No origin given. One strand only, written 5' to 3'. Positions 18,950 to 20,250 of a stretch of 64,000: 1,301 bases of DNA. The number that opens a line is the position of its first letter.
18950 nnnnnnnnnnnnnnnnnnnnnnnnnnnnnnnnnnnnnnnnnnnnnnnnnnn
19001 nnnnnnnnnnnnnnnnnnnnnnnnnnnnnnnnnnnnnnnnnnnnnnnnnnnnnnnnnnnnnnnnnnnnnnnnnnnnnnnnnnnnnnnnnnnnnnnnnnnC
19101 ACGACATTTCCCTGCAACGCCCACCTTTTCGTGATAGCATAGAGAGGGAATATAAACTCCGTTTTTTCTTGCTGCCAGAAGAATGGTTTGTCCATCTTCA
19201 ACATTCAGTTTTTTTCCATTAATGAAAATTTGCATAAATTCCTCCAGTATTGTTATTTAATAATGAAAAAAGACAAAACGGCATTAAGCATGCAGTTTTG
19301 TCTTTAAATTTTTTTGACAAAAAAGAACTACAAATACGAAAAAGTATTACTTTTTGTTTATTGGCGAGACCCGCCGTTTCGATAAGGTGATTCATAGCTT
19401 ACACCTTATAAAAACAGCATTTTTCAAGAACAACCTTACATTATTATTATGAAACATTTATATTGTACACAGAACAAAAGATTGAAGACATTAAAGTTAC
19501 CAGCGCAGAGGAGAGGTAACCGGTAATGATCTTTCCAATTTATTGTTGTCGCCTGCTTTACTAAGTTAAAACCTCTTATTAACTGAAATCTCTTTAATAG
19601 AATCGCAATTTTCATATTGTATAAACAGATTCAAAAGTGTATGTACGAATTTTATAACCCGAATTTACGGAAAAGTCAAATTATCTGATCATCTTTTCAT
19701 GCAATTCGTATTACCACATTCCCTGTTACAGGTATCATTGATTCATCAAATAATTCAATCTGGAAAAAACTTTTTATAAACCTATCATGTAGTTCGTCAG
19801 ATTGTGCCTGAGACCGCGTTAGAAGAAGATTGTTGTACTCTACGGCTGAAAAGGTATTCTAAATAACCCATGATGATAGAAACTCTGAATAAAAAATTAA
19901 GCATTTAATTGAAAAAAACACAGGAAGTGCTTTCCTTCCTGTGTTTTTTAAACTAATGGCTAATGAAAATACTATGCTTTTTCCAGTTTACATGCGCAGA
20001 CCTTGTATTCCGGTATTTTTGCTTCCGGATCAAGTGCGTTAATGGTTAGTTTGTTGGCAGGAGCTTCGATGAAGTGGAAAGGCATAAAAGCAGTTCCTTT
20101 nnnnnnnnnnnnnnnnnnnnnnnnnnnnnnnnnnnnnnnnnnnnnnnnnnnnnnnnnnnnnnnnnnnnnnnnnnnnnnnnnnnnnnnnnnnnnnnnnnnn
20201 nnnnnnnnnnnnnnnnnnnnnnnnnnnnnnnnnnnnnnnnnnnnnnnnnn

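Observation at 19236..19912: Long untranslated leader of the Cys-type fdhA ending in an intrinsic-terminator-like hairpin just before the RBS: candidate attenuator/riboswitch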

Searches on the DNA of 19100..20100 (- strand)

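Call 4: search_rna_families(source=window, start=19100, end=20100, threshold=evalue, max_evalue=10, show_alignments=3)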
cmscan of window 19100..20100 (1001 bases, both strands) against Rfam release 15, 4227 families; matches with E-value up to 10: 20.
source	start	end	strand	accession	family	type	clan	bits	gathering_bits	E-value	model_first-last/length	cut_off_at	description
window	19265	19350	-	RF01606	plasmodium_snoR31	Gene; snRNA; snoRNA; HACA-box;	-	23.9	60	1.2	1-145/145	no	small nucleolar RNA snoR31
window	19896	19963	-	RF04255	MIR8001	Gene; miRNA;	-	23.3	90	0.093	1-67/67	no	MIR8001 microRNA precursor family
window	19230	19319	+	RF01858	RsaF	Gene; sRNA;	-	21.5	60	0.19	1-119/119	no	RNA Staph. aureus F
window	19617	19704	-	RF00611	SNORD111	Gene; snRNA; snoRNA; CD-box;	-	20.7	46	0.98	1-89/89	no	Small nucleolar RNA SNORD111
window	19877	19974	-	RF03926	MIR1435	Gene; miRNA;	-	20.6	94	3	1-186/186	no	MIR1435 microRNA precursor family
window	19898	19963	+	RF04255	MIR8001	Gene; miRNA;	-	19.9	90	0.73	1-67/67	no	MIR8001 microRNA precursor family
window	19193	19305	+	RF01859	Phe_leader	Cis-reg; leader;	-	19.8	55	1.7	1-125/125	no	Phenylalanine leader peptide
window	19266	19304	+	RF00125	IS128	Gene; sRNA;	-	19.3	80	0.24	160-198/209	no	IS128 RNA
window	19261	19373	-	RF00121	MicC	Gene; sRNA;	-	18.5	90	6.8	1-123/123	no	MicC RNA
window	19175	19292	-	RF01859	Phe_leader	Cis-reg; leader;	-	18.3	55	3.6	1-125/125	no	Phenylalanine leader peptide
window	19256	19387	-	RF03532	SQ2397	Cis-reg;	-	18.1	100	1.7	1-243/243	no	Cis-regulator of HTH transcription factor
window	19894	19971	+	RF03831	mir-627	Gene; miRNA;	-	17.8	86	1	1-87/87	no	mir-627 microRNA precursor family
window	19889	19979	+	RF00243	traJ_5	Cis-reg;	CL00016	17.4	50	7.3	1-109/109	no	traJ 5' UTR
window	19397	19480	-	RF02109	DLEU2_5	Gene; lncRNA;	-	17.1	40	4.4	1-84/84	no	Deleted in lymphocytic leukemia 2 conserved region 5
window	19273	19355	+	RF04184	BTnc060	Gene; sRNA;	-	17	228.9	6.8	1-213/213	no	Bacteroides sRNA BTnc060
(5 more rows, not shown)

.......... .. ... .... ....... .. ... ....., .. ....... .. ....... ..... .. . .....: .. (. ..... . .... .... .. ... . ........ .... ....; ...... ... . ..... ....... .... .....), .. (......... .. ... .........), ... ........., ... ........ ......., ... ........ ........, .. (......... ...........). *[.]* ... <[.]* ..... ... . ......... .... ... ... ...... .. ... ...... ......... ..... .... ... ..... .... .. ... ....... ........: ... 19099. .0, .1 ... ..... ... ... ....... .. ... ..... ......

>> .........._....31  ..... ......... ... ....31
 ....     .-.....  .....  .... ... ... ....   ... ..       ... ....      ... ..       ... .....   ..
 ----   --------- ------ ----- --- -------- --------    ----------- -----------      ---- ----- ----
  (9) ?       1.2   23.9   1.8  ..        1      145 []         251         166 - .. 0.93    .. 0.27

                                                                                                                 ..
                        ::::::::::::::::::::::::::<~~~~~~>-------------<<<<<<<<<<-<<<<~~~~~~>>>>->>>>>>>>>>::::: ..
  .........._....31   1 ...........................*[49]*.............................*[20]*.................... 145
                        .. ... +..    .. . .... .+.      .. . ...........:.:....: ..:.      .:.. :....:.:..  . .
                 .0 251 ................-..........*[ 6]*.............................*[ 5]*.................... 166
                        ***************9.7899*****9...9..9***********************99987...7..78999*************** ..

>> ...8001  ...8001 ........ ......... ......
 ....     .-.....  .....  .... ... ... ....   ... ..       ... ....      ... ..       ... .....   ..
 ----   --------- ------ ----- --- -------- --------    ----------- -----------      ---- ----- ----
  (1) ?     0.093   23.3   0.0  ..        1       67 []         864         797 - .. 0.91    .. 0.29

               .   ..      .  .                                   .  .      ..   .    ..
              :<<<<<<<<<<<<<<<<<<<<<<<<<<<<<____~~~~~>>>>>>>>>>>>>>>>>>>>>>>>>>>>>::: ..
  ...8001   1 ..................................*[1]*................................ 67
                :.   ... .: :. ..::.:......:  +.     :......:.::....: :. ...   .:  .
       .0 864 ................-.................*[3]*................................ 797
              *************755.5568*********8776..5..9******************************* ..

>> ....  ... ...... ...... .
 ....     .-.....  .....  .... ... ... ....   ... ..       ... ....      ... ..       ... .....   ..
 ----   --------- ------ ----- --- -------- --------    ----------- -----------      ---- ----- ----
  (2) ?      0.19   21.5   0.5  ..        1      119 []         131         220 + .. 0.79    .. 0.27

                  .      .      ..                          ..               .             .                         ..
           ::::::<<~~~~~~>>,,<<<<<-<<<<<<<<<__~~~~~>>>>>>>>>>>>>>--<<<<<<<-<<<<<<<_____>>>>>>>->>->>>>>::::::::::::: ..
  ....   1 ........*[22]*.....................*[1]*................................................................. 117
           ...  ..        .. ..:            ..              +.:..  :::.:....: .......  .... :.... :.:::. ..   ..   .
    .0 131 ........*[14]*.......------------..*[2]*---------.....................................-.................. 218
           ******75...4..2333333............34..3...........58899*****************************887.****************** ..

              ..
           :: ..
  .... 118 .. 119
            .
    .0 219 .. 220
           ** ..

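Call 37: search_dna_similar(query=window:19236-19971:-, collection=plasmids, mode=distant, max_rows=5)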
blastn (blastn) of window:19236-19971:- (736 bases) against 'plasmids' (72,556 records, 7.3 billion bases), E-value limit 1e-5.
No match.
